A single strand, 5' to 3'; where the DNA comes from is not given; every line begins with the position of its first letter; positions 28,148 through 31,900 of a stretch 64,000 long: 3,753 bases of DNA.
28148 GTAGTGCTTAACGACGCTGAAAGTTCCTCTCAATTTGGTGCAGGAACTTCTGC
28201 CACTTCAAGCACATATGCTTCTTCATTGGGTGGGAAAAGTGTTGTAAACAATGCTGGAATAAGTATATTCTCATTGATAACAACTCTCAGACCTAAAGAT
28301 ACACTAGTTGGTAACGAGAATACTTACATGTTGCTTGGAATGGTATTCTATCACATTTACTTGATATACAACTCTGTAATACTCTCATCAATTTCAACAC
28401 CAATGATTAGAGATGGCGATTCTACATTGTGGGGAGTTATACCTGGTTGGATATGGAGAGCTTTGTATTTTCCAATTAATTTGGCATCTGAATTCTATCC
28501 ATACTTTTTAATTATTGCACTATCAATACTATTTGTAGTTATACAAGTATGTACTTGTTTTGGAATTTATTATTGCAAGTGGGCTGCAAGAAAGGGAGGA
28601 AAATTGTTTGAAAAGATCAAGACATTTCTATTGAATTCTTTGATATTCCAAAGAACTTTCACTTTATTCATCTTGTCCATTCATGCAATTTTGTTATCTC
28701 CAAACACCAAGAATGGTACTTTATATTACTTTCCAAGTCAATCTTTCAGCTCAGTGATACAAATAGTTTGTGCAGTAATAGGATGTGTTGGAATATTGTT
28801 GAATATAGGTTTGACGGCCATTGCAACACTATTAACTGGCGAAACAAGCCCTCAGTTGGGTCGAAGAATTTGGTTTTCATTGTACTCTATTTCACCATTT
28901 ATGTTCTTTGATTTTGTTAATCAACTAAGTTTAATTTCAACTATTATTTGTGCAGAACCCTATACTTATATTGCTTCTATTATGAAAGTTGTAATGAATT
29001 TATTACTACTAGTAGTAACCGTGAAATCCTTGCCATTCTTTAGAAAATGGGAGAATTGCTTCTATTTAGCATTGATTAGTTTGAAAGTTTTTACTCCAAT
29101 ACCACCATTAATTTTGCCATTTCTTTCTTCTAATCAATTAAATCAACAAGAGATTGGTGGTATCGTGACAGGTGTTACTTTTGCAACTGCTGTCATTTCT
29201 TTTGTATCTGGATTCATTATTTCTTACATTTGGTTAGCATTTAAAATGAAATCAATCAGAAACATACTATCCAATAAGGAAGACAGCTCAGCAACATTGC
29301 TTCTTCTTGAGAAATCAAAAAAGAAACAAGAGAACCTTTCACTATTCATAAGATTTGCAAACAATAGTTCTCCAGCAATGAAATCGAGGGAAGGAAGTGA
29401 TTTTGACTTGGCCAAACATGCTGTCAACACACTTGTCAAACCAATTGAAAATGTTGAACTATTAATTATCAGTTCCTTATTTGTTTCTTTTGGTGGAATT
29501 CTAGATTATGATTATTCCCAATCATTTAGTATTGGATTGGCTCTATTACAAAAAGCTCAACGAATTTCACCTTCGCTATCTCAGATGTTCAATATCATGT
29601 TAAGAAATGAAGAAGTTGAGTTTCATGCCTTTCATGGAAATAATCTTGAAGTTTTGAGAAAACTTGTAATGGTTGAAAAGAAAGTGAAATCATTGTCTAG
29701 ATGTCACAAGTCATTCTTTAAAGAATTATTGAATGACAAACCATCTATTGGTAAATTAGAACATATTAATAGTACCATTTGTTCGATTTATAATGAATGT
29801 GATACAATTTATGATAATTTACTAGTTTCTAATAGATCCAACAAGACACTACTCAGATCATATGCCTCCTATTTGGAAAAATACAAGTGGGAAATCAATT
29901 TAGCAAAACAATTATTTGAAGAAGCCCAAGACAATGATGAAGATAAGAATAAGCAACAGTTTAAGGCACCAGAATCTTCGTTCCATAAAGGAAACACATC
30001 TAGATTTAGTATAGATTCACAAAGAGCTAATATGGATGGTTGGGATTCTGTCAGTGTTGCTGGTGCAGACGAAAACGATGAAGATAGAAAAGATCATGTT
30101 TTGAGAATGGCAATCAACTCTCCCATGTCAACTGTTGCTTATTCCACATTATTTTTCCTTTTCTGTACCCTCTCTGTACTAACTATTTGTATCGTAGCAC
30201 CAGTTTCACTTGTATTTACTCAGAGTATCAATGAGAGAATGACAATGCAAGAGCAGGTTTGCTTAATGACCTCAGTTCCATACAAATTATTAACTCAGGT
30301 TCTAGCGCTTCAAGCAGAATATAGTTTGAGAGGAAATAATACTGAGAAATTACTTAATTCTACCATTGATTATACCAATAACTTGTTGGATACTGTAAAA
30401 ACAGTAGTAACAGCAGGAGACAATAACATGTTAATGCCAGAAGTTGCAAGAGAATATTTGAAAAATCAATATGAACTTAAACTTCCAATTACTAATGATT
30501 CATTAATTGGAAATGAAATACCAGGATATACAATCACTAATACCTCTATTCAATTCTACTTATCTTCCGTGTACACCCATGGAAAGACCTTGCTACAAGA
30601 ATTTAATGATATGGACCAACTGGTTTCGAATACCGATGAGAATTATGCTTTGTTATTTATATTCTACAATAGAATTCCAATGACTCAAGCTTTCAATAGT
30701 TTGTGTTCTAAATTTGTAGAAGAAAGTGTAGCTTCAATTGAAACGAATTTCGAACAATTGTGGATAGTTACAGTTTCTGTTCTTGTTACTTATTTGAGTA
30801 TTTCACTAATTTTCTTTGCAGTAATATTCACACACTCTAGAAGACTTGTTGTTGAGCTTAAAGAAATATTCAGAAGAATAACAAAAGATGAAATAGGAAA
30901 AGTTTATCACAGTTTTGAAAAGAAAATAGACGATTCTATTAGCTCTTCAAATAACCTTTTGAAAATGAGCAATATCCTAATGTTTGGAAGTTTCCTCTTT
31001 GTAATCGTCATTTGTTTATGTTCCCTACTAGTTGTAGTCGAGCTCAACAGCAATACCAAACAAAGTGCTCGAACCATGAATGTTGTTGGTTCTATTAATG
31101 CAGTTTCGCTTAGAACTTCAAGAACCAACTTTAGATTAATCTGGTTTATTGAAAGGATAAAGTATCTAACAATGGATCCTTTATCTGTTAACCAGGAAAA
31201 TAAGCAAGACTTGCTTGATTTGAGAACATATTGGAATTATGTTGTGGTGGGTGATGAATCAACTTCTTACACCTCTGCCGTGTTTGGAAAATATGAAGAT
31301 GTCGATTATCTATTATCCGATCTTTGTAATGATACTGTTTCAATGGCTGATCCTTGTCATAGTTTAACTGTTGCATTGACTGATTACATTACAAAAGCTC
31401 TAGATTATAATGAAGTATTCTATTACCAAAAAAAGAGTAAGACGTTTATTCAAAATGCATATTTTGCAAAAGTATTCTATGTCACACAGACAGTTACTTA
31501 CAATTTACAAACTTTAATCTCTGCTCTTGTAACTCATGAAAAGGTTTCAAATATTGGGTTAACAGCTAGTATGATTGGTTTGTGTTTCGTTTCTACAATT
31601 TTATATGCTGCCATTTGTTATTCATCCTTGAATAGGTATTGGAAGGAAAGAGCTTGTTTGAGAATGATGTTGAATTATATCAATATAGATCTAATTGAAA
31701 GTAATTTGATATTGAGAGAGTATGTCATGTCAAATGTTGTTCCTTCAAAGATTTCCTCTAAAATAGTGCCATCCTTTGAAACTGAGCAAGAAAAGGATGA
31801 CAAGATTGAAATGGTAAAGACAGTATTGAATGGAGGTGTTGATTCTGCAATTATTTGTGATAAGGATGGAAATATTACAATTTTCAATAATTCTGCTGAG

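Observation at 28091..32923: Membrane sensor adenylyl cyclase combining polytopic TM domains, PAS and a single class-III domain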

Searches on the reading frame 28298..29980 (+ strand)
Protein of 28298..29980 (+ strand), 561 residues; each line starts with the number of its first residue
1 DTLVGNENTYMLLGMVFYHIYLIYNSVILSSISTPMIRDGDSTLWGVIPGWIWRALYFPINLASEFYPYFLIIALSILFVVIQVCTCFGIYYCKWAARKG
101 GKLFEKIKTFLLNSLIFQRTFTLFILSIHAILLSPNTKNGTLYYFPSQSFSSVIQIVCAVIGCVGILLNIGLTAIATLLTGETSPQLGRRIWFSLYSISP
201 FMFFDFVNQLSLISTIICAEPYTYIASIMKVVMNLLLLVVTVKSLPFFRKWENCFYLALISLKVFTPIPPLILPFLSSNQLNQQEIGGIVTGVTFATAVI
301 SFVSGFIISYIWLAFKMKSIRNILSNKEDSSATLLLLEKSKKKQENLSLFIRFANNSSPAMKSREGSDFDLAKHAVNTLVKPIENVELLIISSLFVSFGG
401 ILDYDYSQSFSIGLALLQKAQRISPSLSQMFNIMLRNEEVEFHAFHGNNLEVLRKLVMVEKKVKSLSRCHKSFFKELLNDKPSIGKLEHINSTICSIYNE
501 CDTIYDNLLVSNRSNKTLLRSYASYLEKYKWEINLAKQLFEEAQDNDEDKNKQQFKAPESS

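Call 74: find_homologous_proteins(query=A4, max_evalue=0.001)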
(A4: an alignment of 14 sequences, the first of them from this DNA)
Query A4 (14 sequences): 8000 candidates shared short words with the query, none scored E <= 0.001.

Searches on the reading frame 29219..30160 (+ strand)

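Call 68: search_protein_families(library=pfam, proteins=[window:29219-30160:+], max_evalue=5)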
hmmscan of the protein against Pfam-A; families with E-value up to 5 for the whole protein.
window:29219-30160:+ (314 aa): 6 families
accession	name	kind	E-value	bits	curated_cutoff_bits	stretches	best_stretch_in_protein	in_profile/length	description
PF25474.1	TPR_TmcB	-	3.3e-11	43.6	27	1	144-245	23-124/125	TmcB, TPR repeats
PF01496.24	V_ATPase_I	-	0.018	13.4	30.7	1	120-256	3-138/815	V-type ATPase 116kDa subunit family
PF25424.1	PH_35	-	0.096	13.1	28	1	3-49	50-94/192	Fungal deubiquitinating enzyme PH domain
PF10280.14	Med11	-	0.24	12.3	26.9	0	146-256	4-54/120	Mediator complex protein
PF12579.13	DUF3755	-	0.45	10.6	25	1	34-49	2-17/34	Protein of unknown function (DUF3755)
PF18371.6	FAD_SOX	-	2.5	8.8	26.5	1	125-170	15-60/104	Flavin adenine dinucleotide (FAD)-dependent sulfhydryl oxidase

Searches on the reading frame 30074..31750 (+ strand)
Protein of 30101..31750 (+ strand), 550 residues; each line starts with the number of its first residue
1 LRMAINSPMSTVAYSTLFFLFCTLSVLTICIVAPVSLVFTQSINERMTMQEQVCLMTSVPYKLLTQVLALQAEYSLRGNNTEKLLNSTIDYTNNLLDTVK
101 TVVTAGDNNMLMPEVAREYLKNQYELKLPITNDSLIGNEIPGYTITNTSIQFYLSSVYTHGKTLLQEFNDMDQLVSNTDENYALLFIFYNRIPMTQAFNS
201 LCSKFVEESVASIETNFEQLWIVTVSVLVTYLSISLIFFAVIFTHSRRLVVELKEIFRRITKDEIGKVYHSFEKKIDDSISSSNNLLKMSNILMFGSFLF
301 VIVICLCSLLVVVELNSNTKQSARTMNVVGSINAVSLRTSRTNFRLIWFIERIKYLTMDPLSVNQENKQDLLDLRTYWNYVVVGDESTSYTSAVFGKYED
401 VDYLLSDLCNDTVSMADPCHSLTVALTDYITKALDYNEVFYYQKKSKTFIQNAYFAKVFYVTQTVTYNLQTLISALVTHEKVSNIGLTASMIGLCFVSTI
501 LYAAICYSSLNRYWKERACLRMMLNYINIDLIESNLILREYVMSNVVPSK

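Call 26: find_homologous_proteins(query=window:30101-31750:+, max_evalue=0.001)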
Query window:30101-31750:+: 8000 candidates shared short words with the query, none scored E <= 0.001.
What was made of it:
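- Tried and rejected: Word-indexed homologue searches with the sensor region (aa 671-1220, call 26) and with a 14-sequence profile of the 8-TM/TPR region (A4, call 74) returned nothing.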

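Call 68: search_protein_families(library=pfam, proteins=[window:30128-31690:+], max_evalue=5)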
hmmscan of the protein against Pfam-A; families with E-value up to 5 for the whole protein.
window:30128-31690:+ (521 aa): 0 families
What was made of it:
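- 30830..30982 (+): Short K/R-rich cytosolic connector (aa 914-964) with the conserved K932...G936 motif. No HAMP profile hit was found (call 68).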

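Call 71: predict_structure(alignment_id=A3)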
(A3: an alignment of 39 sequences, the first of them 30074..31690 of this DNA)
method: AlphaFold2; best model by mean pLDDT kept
length: 539 residues; sequences in the alignment: 39
mean_pLDDT: 85.8   pTM: 0.80
mean pLDDT of the five models: 85.8, 85.2, 84.6, 83.7, 83.2
residues with pLDDT >= 90: 310; 70-90: 159; 50-70: 45; < 50: 25
segments of 3 or more residues with pLDDT < 50: 143-145, 286-291, 394-399, 420-427
pLDDT, mean of each block of 10 residues (from residue 1): 81 85 90 94 91 92 95 94 90 92 96 94 94 91 56 94 97 94 81 93 96 94 92 95 93 83 73 62 47 67 91 95 91 90 95 90 73 95 92 53 76 68 53 91 93 88 91 91 90 86 94 90 83 77
secondary structure, 60 per line:
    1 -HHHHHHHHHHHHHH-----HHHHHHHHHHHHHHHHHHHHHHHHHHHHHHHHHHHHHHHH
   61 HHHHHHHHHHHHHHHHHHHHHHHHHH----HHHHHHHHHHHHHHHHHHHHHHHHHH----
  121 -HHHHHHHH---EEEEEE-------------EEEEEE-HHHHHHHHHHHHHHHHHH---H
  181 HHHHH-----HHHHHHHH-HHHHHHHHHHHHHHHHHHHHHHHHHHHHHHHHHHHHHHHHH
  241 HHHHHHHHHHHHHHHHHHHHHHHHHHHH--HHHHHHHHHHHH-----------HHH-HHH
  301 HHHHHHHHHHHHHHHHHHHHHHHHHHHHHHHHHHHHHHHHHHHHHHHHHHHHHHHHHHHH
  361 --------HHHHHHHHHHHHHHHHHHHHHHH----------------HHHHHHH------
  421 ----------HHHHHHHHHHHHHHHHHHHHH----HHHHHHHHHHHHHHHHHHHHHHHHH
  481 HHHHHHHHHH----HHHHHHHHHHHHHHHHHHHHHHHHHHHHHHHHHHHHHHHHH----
elements in order: H2-15 H21-86 H91-116 H122-129 E133-138 E152-157 H159-176 H180-185 H191-198 H200-268 H271-282 H298-360 H369-391 H408-414 H431-451 H456-490 H495-535
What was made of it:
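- On Four-helix-bundle periplasmic sensor domains (4HB_MCP / Tar-Tsr / NIT / TorS type): The model (pLDDT 85.8, pTM 0.80) shows TM-continuous helices (call 71).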

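Call 85: fold_search(model_id=the predicted structure, library=pdb)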
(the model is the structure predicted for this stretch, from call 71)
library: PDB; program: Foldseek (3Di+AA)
matches with E <= 10: 140; with E <= 0.001: 0
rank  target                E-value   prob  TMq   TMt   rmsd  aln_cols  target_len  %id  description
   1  8w20_A                5.7e-03  0.41  0.13  0.10  65.3       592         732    9  Umb1 umbrella toxin particle (released 2024-04-17)
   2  6x2l_A                2.3e-02  0.16  0.11  0.13  29.9       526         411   13  hEAAT3-IFS-Na (released 2021-03-17)
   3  7awq                  5.9e-02  0.11  0.09  0.11  32.5       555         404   12  Structure of the thermostabilized EAAT1 cryst-E386Q mutant in complex with L-ASP, sodium ions and the allosteric inhibit (released 2021-10-13)
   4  6x2z                  9.6e-02  0.13  0.12  0.14  33.0       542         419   11  hEAAT3-OFS-Asp (released 2021-03-17)
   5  6bav_A                1.2e-01  0.13  0.11  0.14  31.4       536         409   12  Crystal Structure of GltPh R397C in complex with S-Benzyl-L-Cysteine (released 2018-01-17)
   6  5llm                  1.4e-01  0.13  0.12  0.15  32.2       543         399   13  Structure of the thermostabilized EAAT1 cryst mutant in complex with L-ASP and the allosteric inhibitor UCPH101 (released 2017-04-19)
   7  7awm                  1.6e-01  0.07  0.08  0.10  31.8       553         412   11  Structure of the thermostabilized EAAT1 cryst mutant in complex with L-ASP, three sodium ions and the allosteric inhibit (released 2021-10-13)
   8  9go6_S                1.6e-01  0.72  0.18  0.28  12.2       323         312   14  Salmonella hook-filament junction complex (released 2025-04-09)
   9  9u7y_BB               1.6e-01  0.66  0.20  0.29  11.9       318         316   12  Structure of the tip region of the intial complex in bacterial flagellar filament assembly at 3.68 angstroms resoluti (released 2026-04-01)
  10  7p54_A                1.6e-01  0.30  0.16  0.20  23.6       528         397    9  Cryo-EM structure of human TTYH2 in GDN (released 2021-08-11)
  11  7bcq_A                1.9e-01  0.11  0.13  0.15  31.4       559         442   10  ASCT2 in the presence of the inhibitor Lc-BPE (position "up") in the outward-open conformation. (released 2021-09-22)
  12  8qrq                  1.9e-01  0.06  0.08  0.09  32.5       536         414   10  ASCT2 protomer in lipid nanodiscs with bound glutamine and Na+ ions in the outward-facing state (OFS.2) (released 2024-08-14)
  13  9bgy                  2.2e-01  0.08  0.10  0.13  30.3       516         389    9  Ancestral uncoupled aspartate transporter, apo conditions, low-affinity state (released 2025-03-12)
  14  8ctd                  2.2e-01  0.07  0.10  0.12  31.9       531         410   10  Human excitatory amino acid transporter 3 (EAAT3) protomer with bound glutamate in an outward facing state (released 2023-05-10)
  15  8qrr                  2.4e-01  0.07  0.09  0.11  31.7       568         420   10  ASCT2 protomer in lipid nanodiscs with bound glutamine and Na+ ions in the outward-facing state (OFS.3) (released 2024-08-14)
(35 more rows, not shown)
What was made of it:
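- On Four-helix-bundle periplasmic sensor domains (4HB_MCP / Tar-Tsr / NIT / TorS type): Foldseek finds nothing at E<=1e-3 (call 85).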

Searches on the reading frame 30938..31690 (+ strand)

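Call 68: search_protein_families(library=pfam, proteins=[window:30938-31690:+], max_evalue=5)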
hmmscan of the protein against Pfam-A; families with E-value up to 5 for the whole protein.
window:30938-31690:+ (251 aa): 1 family
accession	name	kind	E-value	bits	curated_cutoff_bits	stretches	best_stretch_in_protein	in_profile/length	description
PF01148.25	CTP_transf_1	-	1.8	8.8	24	1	10-74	14-78/264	Cytidylyltransferase family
